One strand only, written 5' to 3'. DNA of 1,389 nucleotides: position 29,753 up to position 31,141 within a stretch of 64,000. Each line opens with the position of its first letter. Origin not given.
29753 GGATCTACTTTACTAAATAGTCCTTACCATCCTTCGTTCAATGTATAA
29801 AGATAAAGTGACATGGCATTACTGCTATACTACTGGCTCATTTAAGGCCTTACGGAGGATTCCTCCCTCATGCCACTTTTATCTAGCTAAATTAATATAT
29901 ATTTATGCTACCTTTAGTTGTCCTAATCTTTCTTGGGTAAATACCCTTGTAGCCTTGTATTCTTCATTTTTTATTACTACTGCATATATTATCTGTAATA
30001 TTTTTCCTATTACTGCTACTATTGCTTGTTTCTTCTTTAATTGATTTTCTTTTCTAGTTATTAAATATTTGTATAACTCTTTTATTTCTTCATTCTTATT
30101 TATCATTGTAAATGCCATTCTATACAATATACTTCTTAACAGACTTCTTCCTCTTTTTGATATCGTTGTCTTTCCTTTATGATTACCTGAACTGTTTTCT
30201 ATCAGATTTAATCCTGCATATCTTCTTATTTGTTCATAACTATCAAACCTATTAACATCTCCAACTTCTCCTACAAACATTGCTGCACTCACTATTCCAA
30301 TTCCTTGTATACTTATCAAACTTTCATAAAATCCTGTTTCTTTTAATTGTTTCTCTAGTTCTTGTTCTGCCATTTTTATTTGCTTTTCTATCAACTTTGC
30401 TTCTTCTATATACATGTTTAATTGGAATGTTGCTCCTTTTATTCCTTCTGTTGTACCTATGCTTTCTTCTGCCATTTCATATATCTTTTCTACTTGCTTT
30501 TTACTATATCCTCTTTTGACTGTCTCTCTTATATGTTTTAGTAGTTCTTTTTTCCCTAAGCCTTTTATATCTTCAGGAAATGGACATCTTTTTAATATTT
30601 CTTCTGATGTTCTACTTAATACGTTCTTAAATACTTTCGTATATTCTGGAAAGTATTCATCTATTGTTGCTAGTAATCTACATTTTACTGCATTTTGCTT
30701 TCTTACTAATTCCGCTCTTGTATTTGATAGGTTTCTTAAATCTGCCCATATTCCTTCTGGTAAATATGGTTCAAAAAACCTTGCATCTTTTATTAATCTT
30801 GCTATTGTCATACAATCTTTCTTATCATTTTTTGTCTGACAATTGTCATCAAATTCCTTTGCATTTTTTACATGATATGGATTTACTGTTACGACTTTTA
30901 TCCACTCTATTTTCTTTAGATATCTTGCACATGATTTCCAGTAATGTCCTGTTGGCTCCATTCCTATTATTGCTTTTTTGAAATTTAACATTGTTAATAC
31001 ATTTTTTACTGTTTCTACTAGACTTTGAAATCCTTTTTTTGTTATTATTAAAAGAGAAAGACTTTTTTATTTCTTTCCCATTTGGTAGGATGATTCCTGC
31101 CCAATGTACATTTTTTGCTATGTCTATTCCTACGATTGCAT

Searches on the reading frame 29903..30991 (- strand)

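Call 6: search_protein_families(library=pfam, proteins=[window:29903-30991:-])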
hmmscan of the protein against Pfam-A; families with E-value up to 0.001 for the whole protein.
window:29903-30991:- (362 aa): 2 families
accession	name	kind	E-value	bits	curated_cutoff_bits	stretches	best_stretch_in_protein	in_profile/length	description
PF02371.22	Transposase_20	-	1.1e-24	87.1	21.3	1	224-308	3-87/87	Transposase IS116/IS110/IS902 family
PF01548.23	DEDD_Tnp_IS110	-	1.1e-20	74.4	29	1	5-115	46-155/155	Transposase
